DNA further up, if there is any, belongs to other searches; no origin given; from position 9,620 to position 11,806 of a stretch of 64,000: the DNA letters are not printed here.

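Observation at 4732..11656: Seven-kb block of consecutive cell-surface or secreted proteins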

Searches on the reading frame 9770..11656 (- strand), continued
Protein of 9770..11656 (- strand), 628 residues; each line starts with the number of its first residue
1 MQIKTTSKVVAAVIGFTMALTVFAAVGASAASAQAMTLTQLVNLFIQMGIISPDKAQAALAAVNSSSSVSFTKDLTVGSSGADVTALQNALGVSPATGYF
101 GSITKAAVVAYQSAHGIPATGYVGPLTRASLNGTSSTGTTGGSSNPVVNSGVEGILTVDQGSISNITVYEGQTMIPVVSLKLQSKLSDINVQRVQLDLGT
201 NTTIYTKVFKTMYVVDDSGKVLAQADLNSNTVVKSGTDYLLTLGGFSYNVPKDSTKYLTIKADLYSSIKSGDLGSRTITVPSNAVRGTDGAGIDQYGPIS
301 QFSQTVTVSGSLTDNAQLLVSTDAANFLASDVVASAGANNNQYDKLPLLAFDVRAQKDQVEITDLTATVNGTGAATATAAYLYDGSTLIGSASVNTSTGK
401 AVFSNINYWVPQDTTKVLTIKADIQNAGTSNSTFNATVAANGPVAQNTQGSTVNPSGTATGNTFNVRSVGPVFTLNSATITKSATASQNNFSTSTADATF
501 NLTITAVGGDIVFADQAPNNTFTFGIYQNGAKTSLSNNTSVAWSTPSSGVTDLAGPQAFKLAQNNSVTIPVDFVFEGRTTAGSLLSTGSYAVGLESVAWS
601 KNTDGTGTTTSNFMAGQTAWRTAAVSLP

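Call 21: find_related_loci(query=A2, collection=genome_contigs, flank=10000)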
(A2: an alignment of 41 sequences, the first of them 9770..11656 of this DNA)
Query A2 (628 aa) in genome_contigs; peptide patterns used: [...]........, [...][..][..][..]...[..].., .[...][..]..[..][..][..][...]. (x = any residue, [..] = any of these).
263 stretches matched a pattern; 208 encode a relative of the query (tblastn E <= 1e-3); the best 80 are kept; 79 distinct loci.
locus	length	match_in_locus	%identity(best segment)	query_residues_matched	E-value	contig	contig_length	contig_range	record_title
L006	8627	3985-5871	85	1-628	0e+0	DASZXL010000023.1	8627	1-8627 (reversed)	MAG TPA_asm: Candidatus Paceibacterota bacterium isolate SMAG_U6182 k141_219842, whole genome shotgun sequence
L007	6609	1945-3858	77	1-628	0e+0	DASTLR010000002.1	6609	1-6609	MAG TPA_asm: Candidatus Paceibacterota bacterium isolate SMAG_U3078 k141_155983, whole genome shotgun sequence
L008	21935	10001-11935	74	1-628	0e+0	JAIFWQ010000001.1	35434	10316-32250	MAG: Candidatus Parcubacteria bacterium isolate viral-cat_56_12 PAFVLPS_2018_scaffold_5723, whole genome shotgun sequenc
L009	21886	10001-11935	72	1-628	0e+0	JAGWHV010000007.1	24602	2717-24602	MAG: Patescibacteria group bacterium isolate REEB1 contig-150_2465, whole genome shotgun sequence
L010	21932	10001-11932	56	1-628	0e+0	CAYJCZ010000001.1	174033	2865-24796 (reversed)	MAG TPA_asm: uncultured Candidatus Saccharibacteria bacterium isolate ERP123247_co1_110 genome assembly, contig: NODE_33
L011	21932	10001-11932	58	1-628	0e+0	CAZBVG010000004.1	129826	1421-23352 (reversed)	MAG TPA_asm: uncultured Candidatus Saccharibacteria bacterium isolate SRP133034_co1_261 genome assembly, contig: NODE_41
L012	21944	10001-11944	56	1-628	0e+0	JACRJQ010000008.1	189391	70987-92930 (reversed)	MAG: Candidatus Taylorbacteria bacterium isolate NC_groundwater_1833_Pr3_B-0.1um_56_22 SR-2_scaffold_141_3504773, whole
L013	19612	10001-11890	51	1-628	0e+0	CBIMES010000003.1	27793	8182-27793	MAG TPA_asm: uncultured bacterium isolate SRR16817029_binner123_Refined_20 genome assembly, contig: ERZ27393973.719, who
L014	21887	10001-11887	53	7-628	8e-180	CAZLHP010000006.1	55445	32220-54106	MAG TPA_asm: uncultured Candidatus Saccharibacteria bacterium isolate SRP286056_co1_109 genome assembly, contig: NODE_54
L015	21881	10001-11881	50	3-622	1e-165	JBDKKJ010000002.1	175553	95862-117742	MAG: Candidatus Parcubacteria bacterium isolate gunnisonriver_2019_sw_WHONDRS-S19S_0062_B_bin.4 scaffold_144057, whole g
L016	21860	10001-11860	49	3-622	5e-161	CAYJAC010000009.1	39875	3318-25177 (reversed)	MAG TPA_asm: uncultured Candidatus Saccharibacteria bacterium isolate ERP123247_co1_236 genome assembly, contig: NODE_57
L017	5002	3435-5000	57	1-502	1e-164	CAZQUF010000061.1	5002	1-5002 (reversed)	MAG TPA_asm: uncultured Candidatus Saccharibacteria bacterium isolate binchicken_co50_64 genome assembly, contig: NODE_2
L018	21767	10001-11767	50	36-622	6e-161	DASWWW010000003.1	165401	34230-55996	MAG TPA_asm: Candidatus Paceibacterota bacterium isolate SMAG_U3666 k141_743313, whole genome shotgun sequence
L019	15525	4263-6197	49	8-628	1e-149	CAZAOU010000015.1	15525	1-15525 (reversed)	MAG TPA_asm: uncultured Candidatus Saccharibacteria bacterium isolate SRP257259_co1_171 genome assembly, contig: NODE_49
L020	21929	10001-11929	48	1-628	1e-157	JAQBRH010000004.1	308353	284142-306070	MAG: Parcubacteria group bacterium isolate RYN_394 scaffold_2978447, whole genome shotgun sequence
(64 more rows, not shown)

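Call 31: predict_structure(alignment_id=A2)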
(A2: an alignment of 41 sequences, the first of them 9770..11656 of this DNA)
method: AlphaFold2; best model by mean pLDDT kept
length: 628 residues; sequences in the alignment: 41
mean_pLDDT: 80.3   pTM: 0.53
mean pLDDT of the five models: 80.3, 79.8, 79.5, 78.9, 78.4
residues with pLDDT >= 90: 252; 70-90: 254; 50-70: 63; < 50: 59
segments of 3 or more residues with pLDDT < 50: 1-36, 64-68, 134-149
pLDDT, mean of each block of 10 residues (from residue 1): 29 27 27 47 72 61 50 78 81 81 83 78 75 46 40 86 79 90 91 94 88 93 91 91 92 93 86 88 91 88 87 77 92 77 93 92 96 90 96 93 95 94 89 93 90 92 91 93 63 78 91 76 89 73 82 82 91 80 77 91 71 89 85
secondary structure, 60 per line:
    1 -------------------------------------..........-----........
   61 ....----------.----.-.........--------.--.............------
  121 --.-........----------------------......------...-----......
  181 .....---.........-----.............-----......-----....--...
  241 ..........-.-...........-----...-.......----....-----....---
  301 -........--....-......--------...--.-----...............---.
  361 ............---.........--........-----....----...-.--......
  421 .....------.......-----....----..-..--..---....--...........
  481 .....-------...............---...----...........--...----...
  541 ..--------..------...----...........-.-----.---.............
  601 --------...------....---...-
elements in order: H38-47 H53-64 H82-90 H102-114 H125-132 E155-160 E167-169 E175-185 E189-197 H203-208 E209-215 E221-226 E232-235 E238-250 E254-264 E274-280 E285-288 E294-297 E302-309 H312-315 E317-322 E331-333 E342-356 E360-372 E376-384 E387-394 E400-403 E408-410 E415-425 E432-438 E444-447 E464-467 E470-485 E493-507 E511-513 H518-521 E522-528 E531-533 E538-542 E559-561 E566-576 E588-600 E609-611 E625-627

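Call 35: fold_search(model_id=the predicted structure, library=pdb)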
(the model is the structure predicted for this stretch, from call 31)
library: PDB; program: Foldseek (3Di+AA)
matches with E <= 10: 1340; with E <= 0.001: 145
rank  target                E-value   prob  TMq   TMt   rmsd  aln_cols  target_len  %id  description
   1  8xei_A                4.5e-11  1.00  0.18  0.13  21.6       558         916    9  Cryo-EM structure of integrin ITGAV/ITGB3 complex, conformation 1 (released 2024-12-18)
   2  5y9h_C                5.1e-10  1.00  0.17  0.21  17.2       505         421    9  Crystal structure of SafDAA-dsc complex (released 2017-11-15)
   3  1jv2_A                7.4e-10  1.00  0.18  0.13  22.5       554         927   10  CRYSTAL STRUCTURE OF THE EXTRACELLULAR SEGMENT OF INTEGRIN ALPHAVBETA3 (released 2001-10-17)
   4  3qe5_A                8.2e-10  1.00  0.11  0.13  19.4       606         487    9  Complete structure of Streptococcus mutans Antigen I/II carboxy-terminus (released 2011-04-20)
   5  8xen_A                1.5e-09  1.00  0.23  0.17  20.1       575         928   10  Cryo-EM structure of integrin ITGAV/ITGB3 complex, conformation 4 (released 2024-12-18)
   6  5y9h_A                1.7e-09  1.00  0.16  0.20  18.1       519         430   10  Crystal structure of SafDAA-dsc complex (released 2017-11-15)
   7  3ije_A                3.3e-09  1.00  0.18  0.13  21.4       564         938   10  Crystal structure of the complete integrin alhaVbeta3 ectodomain plus an Alpha/beta transmembrane fragment (released 2009-09-29)
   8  7nxd_A                3.4e-09  1.00  0.16  0.12  21.3       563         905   10  Cryo-EM structure of human integrin alpha5beta1 in the half-bent conformation (released 2021-08-25)
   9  5y9h_B                3.6e-09  1.00  0.17  0.22  20.8       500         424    9  Crystal structure of SafDAA-dsc complex (released 2017-11-15)
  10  4mmz_A                4.0e-09  1.00  0.19  0.14  22.4       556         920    9  Integrin AlphaVBeta3 ectodomain bound to an antagonistic tenth domain of Fibronectin (released 2014-03-26)
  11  7usm_A                5.8e-09  1.00  0.17  0.14  21.6       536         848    8  Integrin alphaM/beta2 ectodomain (released 2022-08-17)
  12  7usl_A                6.8e-09  1.00  0.14  0.11  21.6       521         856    8  Integrin alphaM/beta2 ectodomain in complex with adenylate cyclase toxin RTX751 and M1F5 Fab (released 2022-08-17)
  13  3fcs_C                8.4e-09  1.00  0.15  0.11  21.3       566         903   10  Structure of complete ectodomain of integrin aIIBb3 (released 2009-01-20)
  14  6avr_A                1.3e-08  1.00  0.15  0.11  22.2       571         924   10  Human alpha-V beta-3 Integrin (intermediate conformation) in complex with the therapeutic antibody LM609 (released 2017-11-01)
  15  6e3f                  1.3e-08  1.00  0.13  0.15  18.8       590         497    9  The structure of the C-terminal domains (C123) of Streptococcus intermedius antigen I/II (Pas) (released 2019-07-17)
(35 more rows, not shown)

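Call 87: search_protein_representatives(protein=window:9770-11656:-)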
Query: 628 residues. Proteins with E-value up to 0.001 (for the whole library): 9012; up to 1e-10: 1819; up to 1e-30: 201. The best 150 are listed.
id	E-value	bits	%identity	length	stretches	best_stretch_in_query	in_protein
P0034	6.2e-178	609.8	58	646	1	5-628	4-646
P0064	4.9e-165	567.2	52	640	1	1-625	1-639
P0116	6.4e-137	474.4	53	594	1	58-623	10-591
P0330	2.3e-135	469.3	51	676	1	6-628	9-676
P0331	3.8e-135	468.5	52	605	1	5-596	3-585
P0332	2.3e-131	456.0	49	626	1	7-628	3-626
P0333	1.4e-130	453.5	48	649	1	15-628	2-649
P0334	1.2e-129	450.4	48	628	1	21-628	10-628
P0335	3.4e-128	445.6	49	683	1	6-628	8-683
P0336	1.5e-126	440.1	49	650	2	127-628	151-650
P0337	1.7e-125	436.7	49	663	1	5-628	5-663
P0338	4.7e-125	435.2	47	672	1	3-628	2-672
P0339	7.0e-123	428.1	46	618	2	129-625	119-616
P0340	3.3e-122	425.8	44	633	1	7-628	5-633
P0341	1.3e-118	413.9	42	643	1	13-628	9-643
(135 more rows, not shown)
